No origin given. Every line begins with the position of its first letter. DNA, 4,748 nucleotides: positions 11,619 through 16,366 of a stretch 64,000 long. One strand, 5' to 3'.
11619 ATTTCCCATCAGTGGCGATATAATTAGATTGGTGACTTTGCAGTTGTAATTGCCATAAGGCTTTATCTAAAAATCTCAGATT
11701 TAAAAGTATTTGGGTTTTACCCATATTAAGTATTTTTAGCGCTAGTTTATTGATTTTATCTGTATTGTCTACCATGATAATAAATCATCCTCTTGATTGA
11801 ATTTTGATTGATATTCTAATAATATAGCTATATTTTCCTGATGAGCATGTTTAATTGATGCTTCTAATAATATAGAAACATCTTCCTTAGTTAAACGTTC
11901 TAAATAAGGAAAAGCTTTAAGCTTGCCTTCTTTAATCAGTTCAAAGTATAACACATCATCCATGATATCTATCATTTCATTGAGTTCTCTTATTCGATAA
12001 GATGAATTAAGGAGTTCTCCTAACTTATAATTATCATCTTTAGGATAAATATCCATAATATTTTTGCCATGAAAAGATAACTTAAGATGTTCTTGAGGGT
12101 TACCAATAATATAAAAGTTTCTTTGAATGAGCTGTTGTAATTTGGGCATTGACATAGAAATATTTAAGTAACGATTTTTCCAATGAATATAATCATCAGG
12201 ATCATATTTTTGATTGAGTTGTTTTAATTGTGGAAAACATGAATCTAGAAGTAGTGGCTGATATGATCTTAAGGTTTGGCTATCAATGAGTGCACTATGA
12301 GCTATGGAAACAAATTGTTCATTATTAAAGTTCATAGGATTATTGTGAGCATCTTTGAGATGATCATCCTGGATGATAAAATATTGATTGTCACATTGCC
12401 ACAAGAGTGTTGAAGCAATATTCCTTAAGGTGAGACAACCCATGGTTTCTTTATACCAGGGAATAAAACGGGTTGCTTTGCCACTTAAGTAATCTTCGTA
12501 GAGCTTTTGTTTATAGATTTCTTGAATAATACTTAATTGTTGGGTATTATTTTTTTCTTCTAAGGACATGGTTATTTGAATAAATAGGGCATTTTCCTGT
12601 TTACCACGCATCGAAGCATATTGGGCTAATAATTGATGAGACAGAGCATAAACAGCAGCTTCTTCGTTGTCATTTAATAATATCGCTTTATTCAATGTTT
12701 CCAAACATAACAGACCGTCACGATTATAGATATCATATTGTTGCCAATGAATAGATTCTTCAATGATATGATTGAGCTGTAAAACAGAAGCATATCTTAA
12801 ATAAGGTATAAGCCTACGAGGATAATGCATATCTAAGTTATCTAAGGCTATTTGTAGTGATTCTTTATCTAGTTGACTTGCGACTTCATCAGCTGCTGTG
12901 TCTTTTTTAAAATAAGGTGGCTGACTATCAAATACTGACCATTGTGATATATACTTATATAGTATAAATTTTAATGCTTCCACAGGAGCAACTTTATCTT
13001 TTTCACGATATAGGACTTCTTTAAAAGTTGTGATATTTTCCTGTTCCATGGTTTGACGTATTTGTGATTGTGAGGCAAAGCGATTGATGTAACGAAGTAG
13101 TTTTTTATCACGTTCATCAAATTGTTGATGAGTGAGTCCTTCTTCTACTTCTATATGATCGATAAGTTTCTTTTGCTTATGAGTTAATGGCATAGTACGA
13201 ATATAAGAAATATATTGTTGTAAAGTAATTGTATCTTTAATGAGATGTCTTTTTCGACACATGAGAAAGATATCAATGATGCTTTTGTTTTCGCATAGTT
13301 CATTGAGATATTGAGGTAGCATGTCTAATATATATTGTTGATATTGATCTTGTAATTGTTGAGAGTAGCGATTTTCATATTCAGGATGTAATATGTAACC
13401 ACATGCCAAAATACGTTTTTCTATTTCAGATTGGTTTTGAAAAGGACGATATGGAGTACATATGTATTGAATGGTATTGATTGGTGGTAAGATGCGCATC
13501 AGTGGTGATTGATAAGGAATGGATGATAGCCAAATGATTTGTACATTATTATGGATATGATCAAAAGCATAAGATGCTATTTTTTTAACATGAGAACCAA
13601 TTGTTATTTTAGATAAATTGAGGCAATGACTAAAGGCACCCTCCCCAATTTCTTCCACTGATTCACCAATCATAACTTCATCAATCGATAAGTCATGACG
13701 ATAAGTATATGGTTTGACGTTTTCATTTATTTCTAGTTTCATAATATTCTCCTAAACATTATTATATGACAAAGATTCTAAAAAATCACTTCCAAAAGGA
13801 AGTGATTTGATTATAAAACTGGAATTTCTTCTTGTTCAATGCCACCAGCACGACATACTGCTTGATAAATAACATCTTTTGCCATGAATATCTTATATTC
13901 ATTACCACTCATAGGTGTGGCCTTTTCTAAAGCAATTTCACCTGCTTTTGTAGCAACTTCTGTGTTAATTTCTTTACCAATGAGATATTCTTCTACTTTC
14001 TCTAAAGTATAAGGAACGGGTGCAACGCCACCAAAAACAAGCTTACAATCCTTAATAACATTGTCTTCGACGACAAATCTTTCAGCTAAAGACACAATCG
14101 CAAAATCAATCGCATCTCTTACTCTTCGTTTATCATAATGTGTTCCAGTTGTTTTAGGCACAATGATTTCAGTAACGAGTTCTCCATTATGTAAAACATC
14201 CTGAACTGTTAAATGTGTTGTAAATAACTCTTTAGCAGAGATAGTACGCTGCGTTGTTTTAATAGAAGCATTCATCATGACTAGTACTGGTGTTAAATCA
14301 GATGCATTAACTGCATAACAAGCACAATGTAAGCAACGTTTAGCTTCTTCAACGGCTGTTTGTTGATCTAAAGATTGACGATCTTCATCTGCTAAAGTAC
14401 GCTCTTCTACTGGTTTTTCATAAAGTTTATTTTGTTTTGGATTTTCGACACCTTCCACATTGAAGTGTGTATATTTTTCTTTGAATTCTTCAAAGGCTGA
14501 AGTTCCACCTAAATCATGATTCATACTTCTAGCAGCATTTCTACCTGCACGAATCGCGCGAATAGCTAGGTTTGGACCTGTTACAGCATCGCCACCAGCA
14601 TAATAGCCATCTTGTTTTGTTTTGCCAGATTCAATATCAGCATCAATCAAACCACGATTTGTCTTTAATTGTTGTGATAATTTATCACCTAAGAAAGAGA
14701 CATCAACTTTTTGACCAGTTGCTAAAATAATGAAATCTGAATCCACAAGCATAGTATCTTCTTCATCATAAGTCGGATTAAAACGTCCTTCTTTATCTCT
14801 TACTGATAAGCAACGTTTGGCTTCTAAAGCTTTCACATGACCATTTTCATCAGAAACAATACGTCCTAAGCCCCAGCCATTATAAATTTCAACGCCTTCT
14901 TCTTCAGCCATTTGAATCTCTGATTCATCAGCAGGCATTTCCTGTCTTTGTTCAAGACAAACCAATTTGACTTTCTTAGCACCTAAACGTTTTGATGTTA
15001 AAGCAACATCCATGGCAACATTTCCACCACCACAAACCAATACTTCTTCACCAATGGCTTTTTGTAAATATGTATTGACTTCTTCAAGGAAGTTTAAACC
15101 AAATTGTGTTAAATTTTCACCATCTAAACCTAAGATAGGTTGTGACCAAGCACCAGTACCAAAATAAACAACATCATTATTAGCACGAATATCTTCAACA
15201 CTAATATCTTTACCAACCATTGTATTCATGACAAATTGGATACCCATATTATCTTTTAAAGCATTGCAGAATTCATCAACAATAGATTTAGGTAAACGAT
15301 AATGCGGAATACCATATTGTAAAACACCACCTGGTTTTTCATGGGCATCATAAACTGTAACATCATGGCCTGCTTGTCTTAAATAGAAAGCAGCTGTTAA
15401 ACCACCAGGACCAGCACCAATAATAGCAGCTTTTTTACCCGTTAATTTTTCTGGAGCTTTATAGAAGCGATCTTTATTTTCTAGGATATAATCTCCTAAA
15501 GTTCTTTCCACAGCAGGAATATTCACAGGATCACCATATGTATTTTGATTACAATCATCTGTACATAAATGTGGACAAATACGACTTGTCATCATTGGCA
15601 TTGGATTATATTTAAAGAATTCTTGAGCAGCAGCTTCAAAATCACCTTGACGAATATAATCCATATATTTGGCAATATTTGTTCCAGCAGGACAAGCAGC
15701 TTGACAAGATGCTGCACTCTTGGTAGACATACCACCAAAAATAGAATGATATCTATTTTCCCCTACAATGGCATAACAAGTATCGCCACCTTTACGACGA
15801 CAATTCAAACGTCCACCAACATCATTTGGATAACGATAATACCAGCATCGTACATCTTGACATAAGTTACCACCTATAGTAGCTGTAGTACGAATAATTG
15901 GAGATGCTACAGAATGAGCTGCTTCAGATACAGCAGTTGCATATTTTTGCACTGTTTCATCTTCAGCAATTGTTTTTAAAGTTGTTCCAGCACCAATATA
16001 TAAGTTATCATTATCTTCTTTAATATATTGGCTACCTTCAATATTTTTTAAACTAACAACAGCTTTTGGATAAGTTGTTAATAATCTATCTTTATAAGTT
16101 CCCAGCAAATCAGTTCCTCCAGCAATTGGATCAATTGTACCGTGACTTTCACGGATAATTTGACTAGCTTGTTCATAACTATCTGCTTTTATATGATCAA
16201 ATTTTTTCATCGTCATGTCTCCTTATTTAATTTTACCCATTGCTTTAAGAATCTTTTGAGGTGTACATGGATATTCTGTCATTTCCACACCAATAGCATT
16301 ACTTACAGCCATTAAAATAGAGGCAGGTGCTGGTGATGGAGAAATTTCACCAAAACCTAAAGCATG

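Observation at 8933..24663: Mirror-image divergon: two paralogous LRR / peptidase-like-VWA / MoxR-AAA+ modules at the ends of both arms, one arm being a molybdenum-hydroxylase operon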

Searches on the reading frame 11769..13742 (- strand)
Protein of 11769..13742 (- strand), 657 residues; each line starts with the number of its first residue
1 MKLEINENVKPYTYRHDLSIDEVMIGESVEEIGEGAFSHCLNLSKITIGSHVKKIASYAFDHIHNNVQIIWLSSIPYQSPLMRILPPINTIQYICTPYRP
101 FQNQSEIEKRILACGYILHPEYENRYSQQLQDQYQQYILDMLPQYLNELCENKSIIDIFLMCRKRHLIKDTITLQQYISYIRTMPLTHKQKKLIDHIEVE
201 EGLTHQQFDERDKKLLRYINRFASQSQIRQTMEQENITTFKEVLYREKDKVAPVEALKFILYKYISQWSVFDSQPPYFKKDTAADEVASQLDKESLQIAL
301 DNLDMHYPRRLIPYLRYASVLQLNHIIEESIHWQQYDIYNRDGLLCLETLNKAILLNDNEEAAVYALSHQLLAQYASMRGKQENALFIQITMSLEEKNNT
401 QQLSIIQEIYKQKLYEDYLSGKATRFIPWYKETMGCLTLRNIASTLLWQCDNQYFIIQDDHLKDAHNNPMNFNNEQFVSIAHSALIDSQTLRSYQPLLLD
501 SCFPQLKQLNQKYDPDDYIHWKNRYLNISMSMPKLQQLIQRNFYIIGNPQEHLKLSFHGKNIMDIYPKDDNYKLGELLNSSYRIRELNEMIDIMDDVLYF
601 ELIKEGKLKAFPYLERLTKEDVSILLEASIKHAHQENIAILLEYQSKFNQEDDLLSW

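Call 3: search_protein_families(library=pfam, proteins=[window:11769-13742:-], max_evalue=0.01)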
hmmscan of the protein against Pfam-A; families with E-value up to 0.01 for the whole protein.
window:11769-13742:- (657 aa): 2 families
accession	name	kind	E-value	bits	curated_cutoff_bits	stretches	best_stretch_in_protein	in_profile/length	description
PF13306.12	LRR_5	-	4e-10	40.1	27.7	1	9-73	3-65/127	BspA type Leucine rich repeat region (6 copies)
PF13569.11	DUF4132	-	4e-05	24.1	27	1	397-509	23-140/179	Domain of unknown function (DUF4132)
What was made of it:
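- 11769..13742 (-): L_L: cytoplasmic protein, 657 aa, with N-terminal LRR_5 repeats, a DUF4132-like region and a C-terminal ankyrin-like 'handle' motif (residues 618-648). Pfam LRR_5 40.1 bits; DUF4132 24.1 bits, below the cutoff (call 3).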

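Call 5: search_protein_families(library=padloc, proteins=[window:11769-13742:-], max_evalue=0.01)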
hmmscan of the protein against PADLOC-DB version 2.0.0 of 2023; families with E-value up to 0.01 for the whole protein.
window:11769-13742:- (657 aa): 0 families

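Call 6: search_protein_families(library=ncbifam, proteins=[window:11769-13742:-], max_evalue=0.01)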
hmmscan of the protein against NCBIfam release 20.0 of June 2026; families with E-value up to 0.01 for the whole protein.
window:11769-13742:- (657 aa): 0 families

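Call 36: search_solved_structures(query=window:11772-13742:-, max_evalue=1)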
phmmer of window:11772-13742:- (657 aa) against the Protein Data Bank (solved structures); distinct sequences matched with E-value up to 1: 7.
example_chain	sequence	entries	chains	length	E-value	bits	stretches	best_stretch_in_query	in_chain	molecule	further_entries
4gt6_A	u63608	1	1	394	1.2e-09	40.4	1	13-60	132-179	Cell surface protein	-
4fs7_A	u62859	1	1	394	9.6e-08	34.1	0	19-62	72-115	Uncharacterized protein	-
4h09_A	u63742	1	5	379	8.4e-07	31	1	15-60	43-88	Hypothetical leucine rich repeat protein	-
6mlx_A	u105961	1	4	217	3.7e-05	25.6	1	19-69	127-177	Leucine-rich repeat protein TpLRR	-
4cp6_A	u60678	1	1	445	0.025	16.3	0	19-71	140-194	CHOLINE BINDING PROTEIN PCPA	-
6aaf_A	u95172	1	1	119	0.46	12.1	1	120-191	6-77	Autophagy-related protein 8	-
4mcw_A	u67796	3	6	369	0.58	11.7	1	181-246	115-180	Metal dependent phosphohydrolase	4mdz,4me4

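Call 54: search_protein_families(library=phrogs, proteins=[window:11769-13742:-], max_evalue=0.001)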
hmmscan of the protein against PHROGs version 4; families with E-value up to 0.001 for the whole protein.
window:11769-13742:- (657 aa): 2 families
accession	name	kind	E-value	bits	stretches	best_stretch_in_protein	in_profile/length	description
phrog_18805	-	unknown function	0.00038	20.4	1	15-69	253-403/457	-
phrog_35892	-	unknown function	0.00087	18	0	19-63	191-235/1181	-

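Call 60: search_protein_families(library=pfam, alignment_id=A3, max_evalue=0.001)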
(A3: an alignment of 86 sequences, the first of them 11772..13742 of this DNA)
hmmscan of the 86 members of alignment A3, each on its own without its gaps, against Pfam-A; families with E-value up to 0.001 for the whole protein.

A. member 1, window:11772-13742:- (657 aa): 2 families
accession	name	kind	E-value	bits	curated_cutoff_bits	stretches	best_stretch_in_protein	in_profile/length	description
PF13306.12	LRR_5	-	4e-10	40.1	27.7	1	9-73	3-65/127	BspA type Leucine rich repeat region (6 copies)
PF13569.11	DUF4132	-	4e-05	24.1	27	1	397-509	23-140/179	Domain of unknown function (DUF4132)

B. families by the number of members that match (of 86 scanned): 20 families
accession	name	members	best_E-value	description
PF13306.12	LRR_5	78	1.3e-254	BspA type Leucine rich repeat region (6 copies)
PF13855.12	LRR_8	54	3.8e-42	Leucine rich repeat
PF23952.1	LRR_EndoS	15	6.2e-12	Endo-beta-N-acetylglucosaminidase EndoS LRR domain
PF05725.18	FNIP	10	1.9e-10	FNIP Repeat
PF13569.11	DUF4132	9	8.6e-26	Domain of unknown function (DUF4132)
PF12799.13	LRR_4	8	3.4e-06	Leucine Rich repeats (2 copies)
PF12796.13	Ank_2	6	5.9e-10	Ankyrin repeats (3 copies)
PF00533.33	BRCT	5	3e-10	BRCA1 C Terminus (BRCT) domain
PF13606.12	Ank_3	4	5.7e-08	Ankyrin repeat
PF12738.14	PTCB-BRCT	3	2.3e-05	twin BRCT domain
PF00023.36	Ank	2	4.2e-06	Ankyrin repeat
PF13637.12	Ank_4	2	1.2e-05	Ankyrin repeats (many copies)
PF25421.1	DUF7891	2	4.6e-05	Domain of unknown function (DUF7891)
PF19789.6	DUF6273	1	1.2e-28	Domain of unknown function (DUF6273)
PF21910.2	GH85_C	1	2.1e-08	GH85 endohexosaminidases, C-terminal domain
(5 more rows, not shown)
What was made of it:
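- On BspA-type LRR (LRR_5) proteins: 78 of 86 cassette-linked L proteins match (calls 3, 60).
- DUF4132 occurs in 9 of 86 L proteins (call 60).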

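Call 77: find_encoding_contigs(protein=window:11769-13742:-, flank=10000, max_places=6)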
Protein window:11769-13742:- (657 aa): 1 contig read that carries it; 1 place shown.
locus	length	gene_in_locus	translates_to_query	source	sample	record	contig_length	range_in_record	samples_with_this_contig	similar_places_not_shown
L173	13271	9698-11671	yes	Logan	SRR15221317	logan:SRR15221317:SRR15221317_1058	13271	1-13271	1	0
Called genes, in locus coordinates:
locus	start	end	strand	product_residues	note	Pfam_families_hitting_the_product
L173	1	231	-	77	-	?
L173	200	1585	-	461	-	PF13203:DUF2201_N, PF09967:DUF2201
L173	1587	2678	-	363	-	PF13306:LRR_5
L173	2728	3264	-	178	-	PF11391:DUF2798 (faint)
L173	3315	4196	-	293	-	PF05711:TylF, PF13578:Methyltransf_24 (weak)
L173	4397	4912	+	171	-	PF13085:Fer2_3 (weak), PF01799:Fer2_2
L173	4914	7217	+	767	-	PF01315:Ald_Xan_dh_C, PF02738:MoCoBD_1, PF20256:MoCoBD_2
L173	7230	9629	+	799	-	PF00941:FAD_binding_5, PF14691:Fer4_20, PF00070:Pyr_redox (faint), PF01266:DAO (weak), PF07992:Pyr_redox_2, PF13450:NAD_binding_8, PF13738:Pyr_redox_3, PF03450:CO_deh_flav_C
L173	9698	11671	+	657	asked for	PF13306:LRR_5, PF13569:DUF4132 (weak)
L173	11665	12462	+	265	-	PF13203:DUF2201_N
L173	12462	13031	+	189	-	PF09967:DUF2201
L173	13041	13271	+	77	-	?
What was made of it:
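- Tried and rejected: L_L did work and gave a second assembly (call 77).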

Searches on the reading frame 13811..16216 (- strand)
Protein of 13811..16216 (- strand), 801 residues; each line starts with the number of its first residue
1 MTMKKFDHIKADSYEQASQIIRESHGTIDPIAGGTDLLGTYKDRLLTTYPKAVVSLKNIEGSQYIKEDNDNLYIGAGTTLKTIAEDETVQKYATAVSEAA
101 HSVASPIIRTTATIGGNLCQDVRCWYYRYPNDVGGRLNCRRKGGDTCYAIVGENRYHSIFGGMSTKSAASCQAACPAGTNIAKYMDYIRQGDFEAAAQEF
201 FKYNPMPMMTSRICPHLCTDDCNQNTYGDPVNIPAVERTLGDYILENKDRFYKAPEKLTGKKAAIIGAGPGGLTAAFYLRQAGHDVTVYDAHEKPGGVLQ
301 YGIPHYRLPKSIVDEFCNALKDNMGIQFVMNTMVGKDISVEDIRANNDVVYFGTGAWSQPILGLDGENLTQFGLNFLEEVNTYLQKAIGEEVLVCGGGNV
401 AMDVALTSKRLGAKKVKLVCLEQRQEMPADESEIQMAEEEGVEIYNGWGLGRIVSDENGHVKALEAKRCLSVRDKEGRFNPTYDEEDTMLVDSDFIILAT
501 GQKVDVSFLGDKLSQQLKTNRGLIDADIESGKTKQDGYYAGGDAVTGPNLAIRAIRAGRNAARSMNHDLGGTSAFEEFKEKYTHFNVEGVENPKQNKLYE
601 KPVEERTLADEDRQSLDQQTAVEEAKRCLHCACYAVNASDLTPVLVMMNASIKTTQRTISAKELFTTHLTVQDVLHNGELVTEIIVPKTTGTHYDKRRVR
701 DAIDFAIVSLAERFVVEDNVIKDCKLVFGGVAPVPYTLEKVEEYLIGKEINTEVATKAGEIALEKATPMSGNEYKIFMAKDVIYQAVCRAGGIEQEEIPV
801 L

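Call 4: search_protein_families(library=pfam, proteins=[window:13811-16216:-], max_evalue=0.01)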
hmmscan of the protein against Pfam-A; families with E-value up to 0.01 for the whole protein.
window:13811-16216:- (801 aa): 18 families
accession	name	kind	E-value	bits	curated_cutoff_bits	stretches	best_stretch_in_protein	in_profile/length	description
PF00941.27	FAD_binding_5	-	1.9e-29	103.1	27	2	5-120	2-113/170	FAD binding domain in molybdopterin dehydrogenase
PF07992.20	Pyr_redox_2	-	8.2e-28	98.1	26.1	1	262-558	2-291/291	Pyridine nucleotide-disulphide oxidoreductase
PF14691.11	Fer4_20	-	1.6e-19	70.3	25.8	1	169-247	30-111/113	Dihydroprymidine dehydrogenase domain II, 4Fe-4S cluster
PF03450.22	CO_deh_flav_C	-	2.5e-15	56.9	25.5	1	700-786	8-98/102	CO dehydrogenase flavoprotein C-terminal domain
PF13738.12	Pyr_redox_3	-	2.9e-13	50.2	30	1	349-539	127-302/305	Pyridine nucleotide-disulphide oxidoreductase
PF13450.12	NAD_binding_8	-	2.5e-10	40.9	21.9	1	265-298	1-34/68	NAD(P)-binding Rossmann-like domain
PF00070.33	Pyr_redox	-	3.6e-09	37.4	22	1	392-466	2-79/82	Pyridine nucleotide-disulphide oxidoreductase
PF01266.30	DAO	-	1.4e-06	28.5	27.9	1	263-297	2-37/353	FAD dependent oxidoreductase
PF13241.12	NAD_binding_7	-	4.6e-05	24.4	22.1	0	389-440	7-54/104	Putative NAD(P)-binding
PF01946.23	Thi4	-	6e-05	22.8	26.2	1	263-328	20-84/235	Thi4 family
PF03486.20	HI0933_like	-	7.5e-05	22.7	50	1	262-296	2-36/244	HI0933-like protein Rossmann domain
PF01593.30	Amino_oxidase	-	0.00011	22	19.8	1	271-297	2-28/443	Flavin containing amine oxidoreductase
PF02826.25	2-Hacid_dh_C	-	0.00023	21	25.1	0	254-297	30-73/178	D-isomer specific 2-hydroxyacid dehydrogenase, NAD binding domain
PF00890.30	FAD_binding_2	-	0.00025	20.8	20.4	1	264-297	3-36/414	FAD binding domain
PF12831.13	FAD_oxidored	-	0.00031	20.6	27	1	265-322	4-70/416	FAD dependent oxidoreductase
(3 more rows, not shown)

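Call 6: search_protein_families(library=ncbifam, proteins=[window:13811-16216:-], max_evalue=0.01)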
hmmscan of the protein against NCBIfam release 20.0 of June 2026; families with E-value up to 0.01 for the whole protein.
window:13811-16216:- (801 aa): 81 families (the best 25 are shown)
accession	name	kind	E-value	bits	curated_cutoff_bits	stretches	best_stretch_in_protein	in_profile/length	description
NF009410.0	PRK12771.1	subfamily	7.1e-124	414.4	516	1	165-635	44-516/566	NAD(P)-binding protein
NF009454.0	PRK12814.1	equivalog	2.9e-106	356.3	916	1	166-650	99-591/657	putative NADPH-dependent glutamate synthase small subunit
NF010590.0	PRK13984.1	equivalog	5e-103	345.3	946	1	169-569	196-606/611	putative oxidoreductase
NF009414.0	PRK12778.1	equivalog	8e-84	282.3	1103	1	169-569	337-749/752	bifunctional dihydroorotate dehydrogenase B NAD binding subunit/NADPH-dependent glutamate synthase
TIGR01316.1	gltA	equivalog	2.7e-79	267.1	471.75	1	167-567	34-447/449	NADPH-dependent glutamate synthase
TIGR03315.1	Se_ygfK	equivalog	1.7e-68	231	835.3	1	169-644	445-899/1012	putative selenate reductase subunit YgfK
TIGR01318.1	gltD_gamma_fam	subfamily_domain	1.9e-65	221.2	482.95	1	168-565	47-461/467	glutamate synthase, small subunit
TIGR01317.1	GOGAT_sm_gam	subfamily_domain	1.8e-61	208.5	447.7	1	171-574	52-483/485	glutamate synthase small subunit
NF009408.0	PRK12769.1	equivalog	5.3e-59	200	1003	1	167-571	232-653/659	formate-dependent uric acid utilization protein AegA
NF009413.0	PRK12775.1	equivalog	1.9e-58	198.2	1895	1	169-566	339-751/1006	putative trifunctional 2-polyprenylphenol hydroxylase/glutamate synthase subunit beta/ferritin domain-containing protein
NF009415.0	PRK12779.1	equivalog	1.1e-56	192.4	1519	1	165-571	204-628/944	putative bifunctional glutamate synthase subunit beta/2-polyprenylphenol hydroxylase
NF009409.0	PRK12770.1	subfamily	1.6e-53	182.1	343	1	254-568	12-349/360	putative glutamate synthase subunit beta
NF009451.0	PRK12809.1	equivalog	1.1e-46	159.4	1154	1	167-565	215-630/639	formate-dependent uric acid utilization protein YgfT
NF045663.1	diclust_near_Sec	equivalog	3.6e-45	154.3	530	2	166-358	15-201/759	pyridine nucleotide-disulfide oxidoreductase/dicluster-binding protein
TIGR03195.1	4hydrxCoA_B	equivalog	2.8e-42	145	404.55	2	4-162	3-159/321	4-hydroxybenzoyl-CoA reductase subunit beta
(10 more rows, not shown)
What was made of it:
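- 13811..19043 (-): Neighbour, not part of the cassette: XDH-family Mo-hydroxylase operon (2Fe-2S, Mo subunit, FAD subunit with a GltD-like insertion). Pfam and NCBIfam scans (calls 4, 6).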
